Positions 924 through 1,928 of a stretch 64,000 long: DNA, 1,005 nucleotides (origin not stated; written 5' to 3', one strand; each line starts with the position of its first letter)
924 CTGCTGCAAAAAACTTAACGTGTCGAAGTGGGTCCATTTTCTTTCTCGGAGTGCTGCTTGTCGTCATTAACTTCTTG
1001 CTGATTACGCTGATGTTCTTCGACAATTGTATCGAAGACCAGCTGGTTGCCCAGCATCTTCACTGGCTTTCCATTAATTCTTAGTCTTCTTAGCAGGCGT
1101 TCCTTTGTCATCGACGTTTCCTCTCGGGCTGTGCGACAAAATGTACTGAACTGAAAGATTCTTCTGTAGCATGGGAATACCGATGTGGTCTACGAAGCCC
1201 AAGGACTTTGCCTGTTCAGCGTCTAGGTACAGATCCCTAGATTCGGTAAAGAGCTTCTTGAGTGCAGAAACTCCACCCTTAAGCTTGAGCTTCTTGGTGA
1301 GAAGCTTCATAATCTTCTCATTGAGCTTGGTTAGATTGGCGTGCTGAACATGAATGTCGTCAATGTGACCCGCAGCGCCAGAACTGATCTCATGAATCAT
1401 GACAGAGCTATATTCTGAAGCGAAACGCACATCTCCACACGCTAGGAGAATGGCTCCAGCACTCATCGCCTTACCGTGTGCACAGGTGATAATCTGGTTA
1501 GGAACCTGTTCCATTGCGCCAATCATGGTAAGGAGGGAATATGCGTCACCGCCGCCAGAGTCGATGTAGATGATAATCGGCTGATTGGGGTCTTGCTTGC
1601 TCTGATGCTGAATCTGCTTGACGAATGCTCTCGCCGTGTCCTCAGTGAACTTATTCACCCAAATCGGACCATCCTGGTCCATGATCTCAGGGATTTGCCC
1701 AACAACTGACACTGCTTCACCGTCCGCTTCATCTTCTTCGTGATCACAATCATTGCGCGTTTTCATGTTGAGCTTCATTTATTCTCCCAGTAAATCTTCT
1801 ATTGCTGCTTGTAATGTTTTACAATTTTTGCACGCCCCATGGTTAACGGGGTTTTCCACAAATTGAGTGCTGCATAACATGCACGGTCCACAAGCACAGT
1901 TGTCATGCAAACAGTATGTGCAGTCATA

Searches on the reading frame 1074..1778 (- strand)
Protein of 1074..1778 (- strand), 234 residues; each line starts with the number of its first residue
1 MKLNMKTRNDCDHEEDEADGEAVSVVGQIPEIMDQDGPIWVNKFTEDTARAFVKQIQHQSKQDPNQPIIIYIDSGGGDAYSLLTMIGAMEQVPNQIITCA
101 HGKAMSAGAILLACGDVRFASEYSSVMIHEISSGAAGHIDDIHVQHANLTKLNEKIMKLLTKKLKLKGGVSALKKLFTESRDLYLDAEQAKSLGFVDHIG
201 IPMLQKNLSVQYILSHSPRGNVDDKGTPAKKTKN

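Call 63: search_protein_families(library=phrogs, proteins=[window:1074-1778:-], max_evalue=0.001)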
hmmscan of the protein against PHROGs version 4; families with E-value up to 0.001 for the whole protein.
window:1074-1778:- (234 aa): 10 families
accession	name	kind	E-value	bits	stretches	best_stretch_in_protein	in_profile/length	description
phrog_94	-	head and packaging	5.2e-28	99.9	1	48-199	104-249/622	head maturation protease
phrog_2976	-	head and packaging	5.1e-19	70.2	1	48-199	37-181/394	head maturation protease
phrog_1684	-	head and packaging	2e-16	61.3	1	64-199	71-202/284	head maturation protease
phrog_1827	-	other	1.7e-15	57.9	1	63-189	50-172/202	ATP-dependent protease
phrog_133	-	head and packaging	8.9e-11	42.1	1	48-200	34-179/668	head maturation protease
phrog_3348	-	unknown function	1.3e-09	38.9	1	48-203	52-201/386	-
phrog_5410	-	other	2.1e-08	34.7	1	49-163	39-153/323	ATP-dependent protease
phrog_26628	-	head and packaging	5e-07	30.4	1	66-201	67-199/290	head maturation protease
phrog_53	-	head and packaging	5.3e-07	30.2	1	54-199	106-278/583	head maturation protease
phrog_23753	-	head and packaging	5.2e-06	27.3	1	66-201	42-173/298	head maturation protease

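Call 77: search_dna_similar(query=window:1074-1778:-, collection=phages, mode=protein, max_rows=12)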
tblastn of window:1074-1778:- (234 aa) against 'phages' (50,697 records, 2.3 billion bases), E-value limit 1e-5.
Records with a match: 415; places in all: 461; records where one place covers at least 80% of the query: 46.
Best place of each record, by identity: <60% 415.
By first word of the organism name: Streptococcus 208; Mycobacterium 48; Bacillus 38; Escherichia 29; Bacteriophage 16; Prevotella 15; Klebsiella 10; Salmonella 8; Erwinia 6; Listeria 6; and 11 more.
By host as written in the record: Streptococcus thermophilus 130; - 38; Mycobacterium smegmatis mc2 155 30; Prevotella sp. 15; Mycobacterium smegmatis mc#155 15; Bacillus anthracis Sterne 10; Escherichia coli 9; Bacillus cereus 7; and 79 more.
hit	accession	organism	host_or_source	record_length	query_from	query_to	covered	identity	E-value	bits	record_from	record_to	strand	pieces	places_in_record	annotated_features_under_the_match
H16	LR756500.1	uncultured phage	metagenomic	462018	17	199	78%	32.1%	1e-12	72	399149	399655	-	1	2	record has no annotation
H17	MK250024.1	Prevotella phage Lak-B5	Prevotella sp.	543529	3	194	82%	29.3%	3e-9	62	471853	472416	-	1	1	record has no annotation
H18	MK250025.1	Prevotella phage Lak-B6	Prevotella sp.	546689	3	194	82%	29.3%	3e-9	62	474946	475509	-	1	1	record has no annotation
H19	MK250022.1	Prevotella phage Lak-B3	Prevotella sp.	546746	3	194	82%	29.3%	3e-9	62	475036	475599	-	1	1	record has no annotation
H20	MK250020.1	Prevotella phage Lak-B1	Prevotella sp.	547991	3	194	82%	29.3%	3e-9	62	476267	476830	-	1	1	record has no annotation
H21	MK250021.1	Prevotella phage Lak-B2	Prevotella sp.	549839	3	194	82%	29.3%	3e-9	62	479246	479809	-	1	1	record has no annotation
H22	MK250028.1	Prevotella phage Lak-B9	Prevotella sp.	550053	3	194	82%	29.3%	3e-9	62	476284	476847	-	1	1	record has no annotation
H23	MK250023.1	Prevotella phage Lak-B4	Prevotella sp.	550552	3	194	82%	29.3%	3e-9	62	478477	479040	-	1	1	record has no annotation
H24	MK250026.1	Prevotella phage Lak-B7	Prevotella sp.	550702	3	194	82%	29.3%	3e-9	62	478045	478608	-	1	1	record has no annotation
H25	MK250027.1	Prevotella phage Lak-B8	Prevotella sp.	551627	3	194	82%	29.3%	3e-9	62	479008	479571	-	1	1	record has no annotation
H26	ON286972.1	Escherichia phage A4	Escherichia coli LF82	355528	33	224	82%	29.2%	4e-7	56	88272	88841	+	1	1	TP-dependent Clp protease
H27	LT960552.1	Yersinia phage fHe-Yen9-03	-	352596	33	212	77%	31.0%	7e-9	61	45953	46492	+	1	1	g090: ATP-dependent Clp protease proteolytic subunit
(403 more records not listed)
